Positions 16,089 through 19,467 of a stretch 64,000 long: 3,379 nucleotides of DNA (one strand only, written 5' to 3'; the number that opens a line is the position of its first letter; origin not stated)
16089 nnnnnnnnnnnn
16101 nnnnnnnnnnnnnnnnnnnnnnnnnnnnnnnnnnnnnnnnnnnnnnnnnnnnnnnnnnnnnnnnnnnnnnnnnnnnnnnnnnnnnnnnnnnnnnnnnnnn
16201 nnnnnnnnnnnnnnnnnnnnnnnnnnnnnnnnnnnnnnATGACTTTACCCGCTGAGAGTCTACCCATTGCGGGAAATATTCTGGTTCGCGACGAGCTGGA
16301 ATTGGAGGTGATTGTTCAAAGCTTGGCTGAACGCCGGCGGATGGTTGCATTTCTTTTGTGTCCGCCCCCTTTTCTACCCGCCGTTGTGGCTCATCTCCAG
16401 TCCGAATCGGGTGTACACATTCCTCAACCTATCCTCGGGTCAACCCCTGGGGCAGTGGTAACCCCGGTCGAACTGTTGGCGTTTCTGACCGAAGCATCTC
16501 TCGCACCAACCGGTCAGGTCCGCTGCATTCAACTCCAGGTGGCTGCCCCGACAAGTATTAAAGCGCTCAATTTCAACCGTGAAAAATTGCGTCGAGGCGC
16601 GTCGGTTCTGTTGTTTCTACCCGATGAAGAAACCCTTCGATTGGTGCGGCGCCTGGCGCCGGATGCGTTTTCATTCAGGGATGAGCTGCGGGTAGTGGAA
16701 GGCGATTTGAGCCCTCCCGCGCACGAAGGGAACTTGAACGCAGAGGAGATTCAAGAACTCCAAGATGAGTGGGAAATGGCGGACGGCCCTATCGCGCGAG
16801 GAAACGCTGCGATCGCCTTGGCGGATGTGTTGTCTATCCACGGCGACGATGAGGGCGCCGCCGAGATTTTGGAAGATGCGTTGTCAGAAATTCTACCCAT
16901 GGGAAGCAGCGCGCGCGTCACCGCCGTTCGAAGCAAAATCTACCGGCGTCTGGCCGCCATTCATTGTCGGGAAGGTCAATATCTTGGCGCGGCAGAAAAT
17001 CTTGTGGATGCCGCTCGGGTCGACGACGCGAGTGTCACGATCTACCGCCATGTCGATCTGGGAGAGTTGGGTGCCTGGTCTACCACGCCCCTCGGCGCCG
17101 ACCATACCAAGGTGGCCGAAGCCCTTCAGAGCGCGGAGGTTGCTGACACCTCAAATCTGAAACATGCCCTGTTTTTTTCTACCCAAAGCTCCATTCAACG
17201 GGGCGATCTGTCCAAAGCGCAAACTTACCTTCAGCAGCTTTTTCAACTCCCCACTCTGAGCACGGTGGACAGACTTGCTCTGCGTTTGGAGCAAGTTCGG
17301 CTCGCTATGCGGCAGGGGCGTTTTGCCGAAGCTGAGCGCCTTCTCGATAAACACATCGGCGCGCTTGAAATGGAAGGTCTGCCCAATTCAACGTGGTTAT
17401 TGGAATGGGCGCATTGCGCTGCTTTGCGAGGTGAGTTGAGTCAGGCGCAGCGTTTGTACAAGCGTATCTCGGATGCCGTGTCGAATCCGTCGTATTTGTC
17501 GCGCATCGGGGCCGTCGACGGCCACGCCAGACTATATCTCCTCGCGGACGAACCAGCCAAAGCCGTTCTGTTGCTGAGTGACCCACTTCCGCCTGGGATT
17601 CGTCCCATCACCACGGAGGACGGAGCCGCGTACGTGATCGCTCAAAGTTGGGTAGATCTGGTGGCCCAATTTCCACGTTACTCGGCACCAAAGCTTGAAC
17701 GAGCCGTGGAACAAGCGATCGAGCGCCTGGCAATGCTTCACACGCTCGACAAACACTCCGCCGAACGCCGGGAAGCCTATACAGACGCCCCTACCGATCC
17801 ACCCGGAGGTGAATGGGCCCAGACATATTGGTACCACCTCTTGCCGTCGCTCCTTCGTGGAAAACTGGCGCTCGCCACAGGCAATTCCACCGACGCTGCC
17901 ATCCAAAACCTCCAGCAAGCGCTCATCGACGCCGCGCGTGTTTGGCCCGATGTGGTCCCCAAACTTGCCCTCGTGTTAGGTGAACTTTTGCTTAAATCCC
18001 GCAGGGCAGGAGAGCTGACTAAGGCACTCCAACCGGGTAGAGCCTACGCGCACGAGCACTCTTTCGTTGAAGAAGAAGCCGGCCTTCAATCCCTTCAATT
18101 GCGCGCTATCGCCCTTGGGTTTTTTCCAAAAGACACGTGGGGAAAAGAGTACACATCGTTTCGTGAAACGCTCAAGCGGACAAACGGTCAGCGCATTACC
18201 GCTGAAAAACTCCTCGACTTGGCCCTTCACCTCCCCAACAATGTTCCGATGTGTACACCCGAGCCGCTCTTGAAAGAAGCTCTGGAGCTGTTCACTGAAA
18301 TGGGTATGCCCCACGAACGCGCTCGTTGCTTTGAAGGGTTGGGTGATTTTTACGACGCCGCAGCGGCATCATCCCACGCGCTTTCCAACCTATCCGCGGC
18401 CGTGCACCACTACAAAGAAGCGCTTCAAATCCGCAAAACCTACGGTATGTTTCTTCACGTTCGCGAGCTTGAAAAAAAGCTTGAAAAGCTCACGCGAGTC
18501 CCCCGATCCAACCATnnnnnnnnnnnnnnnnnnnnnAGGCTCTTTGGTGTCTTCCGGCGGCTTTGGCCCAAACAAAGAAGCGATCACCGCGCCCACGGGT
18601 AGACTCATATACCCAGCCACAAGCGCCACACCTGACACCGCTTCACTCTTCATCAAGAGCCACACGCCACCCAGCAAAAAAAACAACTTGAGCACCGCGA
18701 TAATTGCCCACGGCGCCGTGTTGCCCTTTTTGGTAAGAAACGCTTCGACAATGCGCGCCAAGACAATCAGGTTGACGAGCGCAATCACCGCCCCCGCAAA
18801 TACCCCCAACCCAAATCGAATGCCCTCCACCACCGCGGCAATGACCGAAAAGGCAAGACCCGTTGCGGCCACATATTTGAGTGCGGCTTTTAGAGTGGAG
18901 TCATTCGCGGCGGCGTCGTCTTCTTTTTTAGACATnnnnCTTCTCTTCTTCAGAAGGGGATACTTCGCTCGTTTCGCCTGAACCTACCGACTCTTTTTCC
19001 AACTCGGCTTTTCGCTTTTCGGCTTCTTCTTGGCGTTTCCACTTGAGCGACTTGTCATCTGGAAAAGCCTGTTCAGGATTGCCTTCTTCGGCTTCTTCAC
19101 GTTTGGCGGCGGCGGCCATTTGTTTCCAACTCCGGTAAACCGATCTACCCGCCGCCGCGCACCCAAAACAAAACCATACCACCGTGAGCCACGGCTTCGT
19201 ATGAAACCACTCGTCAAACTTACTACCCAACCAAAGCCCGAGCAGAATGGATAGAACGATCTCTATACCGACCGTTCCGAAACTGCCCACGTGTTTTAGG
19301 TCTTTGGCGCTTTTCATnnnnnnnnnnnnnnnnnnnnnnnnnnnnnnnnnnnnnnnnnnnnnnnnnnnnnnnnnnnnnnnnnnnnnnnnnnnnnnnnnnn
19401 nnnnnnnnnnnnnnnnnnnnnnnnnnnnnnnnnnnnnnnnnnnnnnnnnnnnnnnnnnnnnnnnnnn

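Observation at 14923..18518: Translationally coupled P-loop NTPase plus 759-aa TPR protein, resembling a split STAND (NB-ARC plus TPR) module with no fused effector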

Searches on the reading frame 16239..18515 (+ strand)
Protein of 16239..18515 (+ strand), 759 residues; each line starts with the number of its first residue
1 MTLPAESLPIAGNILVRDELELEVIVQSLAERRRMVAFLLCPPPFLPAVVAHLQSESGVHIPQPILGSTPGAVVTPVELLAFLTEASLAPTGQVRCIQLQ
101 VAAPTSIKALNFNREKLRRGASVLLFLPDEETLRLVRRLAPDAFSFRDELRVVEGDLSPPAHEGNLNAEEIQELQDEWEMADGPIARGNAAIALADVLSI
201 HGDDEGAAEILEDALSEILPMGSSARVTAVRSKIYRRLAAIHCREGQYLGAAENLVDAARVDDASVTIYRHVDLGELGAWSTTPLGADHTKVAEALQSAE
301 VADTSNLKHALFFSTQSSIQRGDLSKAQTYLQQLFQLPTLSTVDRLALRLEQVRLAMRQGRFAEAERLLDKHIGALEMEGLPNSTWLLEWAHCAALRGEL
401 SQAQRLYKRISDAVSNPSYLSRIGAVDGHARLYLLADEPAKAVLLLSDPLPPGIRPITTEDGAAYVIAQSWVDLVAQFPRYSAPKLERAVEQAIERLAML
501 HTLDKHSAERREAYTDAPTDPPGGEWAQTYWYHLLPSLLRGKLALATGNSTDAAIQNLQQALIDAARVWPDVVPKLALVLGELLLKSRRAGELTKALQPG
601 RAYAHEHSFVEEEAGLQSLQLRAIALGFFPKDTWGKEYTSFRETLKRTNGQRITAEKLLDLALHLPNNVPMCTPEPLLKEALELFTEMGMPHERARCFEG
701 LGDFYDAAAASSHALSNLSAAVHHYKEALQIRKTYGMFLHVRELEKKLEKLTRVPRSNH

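Call 5: search_protein_families(library=pfam, proteins=[window:16239-18515:+], max_evalue=1)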
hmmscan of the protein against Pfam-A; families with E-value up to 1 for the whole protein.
window:16239-18515:+ (759 aa): 12 families
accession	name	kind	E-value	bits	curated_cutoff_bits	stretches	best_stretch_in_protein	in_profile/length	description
PF13424.12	TPR_12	-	5e-05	23.9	30.1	0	386-446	5-68/77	Tetratricopeptide repeat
PF14938.12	SNAP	-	0.0004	20.4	25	1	677-751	96-171/282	Soluble NSF attachment protein, SNAP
PF14559.12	TPR_19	-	0.00056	20.6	25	2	319-371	2-50/68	Tetratricopeptide repeat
PF13414.12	TPR_11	-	0.00076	19.6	26.8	0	715-734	7-26/42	TPR repeat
PF07719.23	TPR_2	-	0.012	16.2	27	0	233-260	2-29/34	Tetratricopeptide repeat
PF13428.12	TPR_14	-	0.02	16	23.5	0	347-371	2-26/44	Tetratricopeptide repeat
PF13374.12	TPR_10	-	0.025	15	27.5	0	709-733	9-33/42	Tetratricopeptide repeat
PF00515.34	TPR_1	-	0.26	11.6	27.8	0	714-734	13-33/34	Tetratricopeptide repeat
PF13176.12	TPR_7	-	0.36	11.5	27.9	0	354-377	7-29/36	Tetratricopeptide repeat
PF09976.15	TPR_21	-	0.58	10.3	25.5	1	292-372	61-139/193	Tetratricopeptide repeat-like domain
PF13432.12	TPR_16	-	0.59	11.1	32.7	3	320-373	9-58/65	Tetratricopeptide repeat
PF12854.13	PPR_1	-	0.72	10.1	23.8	0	678-688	23-33/34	PPR repeat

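Call 6: search_protein_families(library=padloc, proteins=[window:16239-18515:+], max_evalue=1)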
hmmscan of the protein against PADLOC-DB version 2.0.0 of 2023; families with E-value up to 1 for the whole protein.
window:16239-18515:+ (759 aa): 0 families

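Call 7: search_protein_families(library=ncbifam, proteins=[window:16239-18515:+], max_evalue=1)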
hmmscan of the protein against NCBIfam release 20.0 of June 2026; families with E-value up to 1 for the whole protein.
window:16239-18515:+ (759 aa): 4 families
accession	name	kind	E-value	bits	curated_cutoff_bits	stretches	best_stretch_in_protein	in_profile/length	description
NF047371.1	FlcA_CTERM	equivalog_domain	0.0081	14.6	300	1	190-258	349-418/646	periplasmic flagellar collar protein FlcA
TIGR02552.1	LcrH_SycD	equivalog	0.086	12.6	104.8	0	357-413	29-81/136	SycD/LcrH family type III secretion system chaperone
TIGR00489.1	aEF-1_beta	equivalog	0.13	12.3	61.2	1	169-218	24-74/88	elongation factor 1-beta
TIGR02521.1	type_IV_pilW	equivalog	0.59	9.6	154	1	319-409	146-228/234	type IV pilus biogenesis/stability protein PilW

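Call 12: find_homologous_proteins(query=window:16239-18515:+)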
Query window:16239-18515:+ (759 aa): 2 proteins with E <= 0.001 among 8000 candidates.
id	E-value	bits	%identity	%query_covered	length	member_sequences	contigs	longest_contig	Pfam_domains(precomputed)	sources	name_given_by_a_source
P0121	0.0e+0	1681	100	100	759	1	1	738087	-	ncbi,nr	ncbi:MAG: hypothetical protein IPK82_20965 [Polyangiaceae bacterium]|nr:hypothetical protein [Polyan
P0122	2.3e-35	140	26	93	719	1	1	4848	-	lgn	-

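Call 35: find_homologous_proteins(query=A2, max_evalue=0.00001)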
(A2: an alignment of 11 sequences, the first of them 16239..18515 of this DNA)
Query A2 (11 sequences) (759 aa, profile of the alignment): 2 proteins with E <= 0.00001 among 8000 candidates.
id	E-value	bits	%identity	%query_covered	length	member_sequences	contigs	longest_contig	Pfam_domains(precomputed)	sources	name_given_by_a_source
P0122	1.2e-253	862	26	93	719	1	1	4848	-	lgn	-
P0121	3.4e-232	791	100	100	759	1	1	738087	-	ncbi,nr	ncbi:MAG: hypothetical protein IPK82_20965 [Polyangiaceae bacterium]|nr:hypothetical protein [Polyan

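Call 51: predict_structure(alignment_id=A3)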
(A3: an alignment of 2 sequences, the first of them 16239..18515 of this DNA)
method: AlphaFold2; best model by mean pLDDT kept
length: 759 residues; sequences in the alignment: 2
mean_pLDDT: 63.0   pTM: 0.43
mean pLDDT of the five models: 63.0, 58.8, 56.5, 53.7, 51.1
residues with pLDDT >= 90: 21; 70-90: 296; 50-70: 231; < 50: 211
segments of 3 or more residues with pLDDT < 50: 1-24, 33-43, 65-77, 99-166, 247-251, 265-289, 300-302, 448-462, 479-482, 502-531, 735-740, 755-759
pLDDT, mean of each block of 10 residues (from residue 1): 27 30 51 46 52 60 46 47 53 52 46 42 46 44 33 31 46 84 82 77 76 82 60 64 53 55 44 30 39 56 57 61 71 77 71 78 85 76 75 76 80 55 68 67 55 36 54 58 59 63 41 35 38 64 68 82 72 80 82 83 83 88 84 87 83 86 78 85 87 87 83 83 82 49 70 49
secondary structure, 60 per line:
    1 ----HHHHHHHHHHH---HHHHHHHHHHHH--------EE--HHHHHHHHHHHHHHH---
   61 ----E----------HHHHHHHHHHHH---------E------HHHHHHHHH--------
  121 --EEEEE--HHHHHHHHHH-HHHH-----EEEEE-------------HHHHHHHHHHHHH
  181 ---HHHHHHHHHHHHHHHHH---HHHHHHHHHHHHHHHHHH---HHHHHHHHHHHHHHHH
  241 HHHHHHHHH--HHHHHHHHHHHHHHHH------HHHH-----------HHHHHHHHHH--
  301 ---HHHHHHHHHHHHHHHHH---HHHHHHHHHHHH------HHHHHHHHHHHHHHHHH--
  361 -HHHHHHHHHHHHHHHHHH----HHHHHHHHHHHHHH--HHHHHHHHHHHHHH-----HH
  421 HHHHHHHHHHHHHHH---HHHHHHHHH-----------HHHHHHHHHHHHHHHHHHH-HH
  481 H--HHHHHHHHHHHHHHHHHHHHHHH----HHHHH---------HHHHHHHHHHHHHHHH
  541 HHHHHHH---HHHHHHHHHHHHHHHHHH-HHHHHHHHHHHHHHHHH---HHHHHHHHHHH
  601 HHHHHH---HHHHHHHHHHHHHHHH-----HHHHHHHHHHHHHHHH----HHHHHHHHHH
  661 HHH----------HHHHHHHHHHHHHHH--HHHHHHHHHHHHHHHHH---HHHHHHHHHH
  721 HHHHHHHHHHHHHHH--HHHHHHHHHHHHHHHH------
elements in order (helices of 4 or more, strands of 3 or more residues): H5-15 H19-30 H43-57 H76-87 H104-112 E123-127 H130-139 H141-144 E150-154 H168-180 H184-200 H204-221 H225-249 H252-267 H274-277 H289-298 H304-320 H324-335 H342-358 H362-379 H384-397 H400-413 H419-435 H439-447 H459-477 H484-506 H511-515 H525-547 H551-568 H570-586 H590-606 H610-625 H631-646 H651-663 H674-688 H691-707 H711-735 H738-753

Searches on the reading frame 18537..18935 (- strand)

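Call 57: search_protein_families(library=pfam, proteins=[window:18537-18935:-], max_evalue=0.0001)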
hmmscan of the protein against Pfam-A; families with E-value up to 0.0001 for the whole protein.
window:18537-18935:- (133 aa): 1 family
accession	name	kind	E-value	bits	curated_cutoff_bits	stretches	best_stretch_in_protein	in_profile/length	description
PF03899.21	ATP-synt_I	-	8.4e-09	36.2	25.1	1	19-110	3-99/99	ATP synthase I chain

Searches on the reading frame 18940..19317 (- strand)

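Call 57: search_protein_families(library=pfam, proteins=[window:18940-19317:-], max_evalue=0.0001)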
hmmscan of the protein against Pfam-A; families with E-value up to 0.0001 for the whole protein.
window:18940-19317:- (126 aa): 1 family
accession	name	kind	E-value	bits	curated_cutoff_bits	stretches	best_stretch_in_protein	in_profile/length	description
PF09527.15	ATPase_gene1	-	1e-16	61.1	26.6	1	12-62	3-53/54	Putative F0F1-ATPase subunit Ca2+/Mg2+ transporter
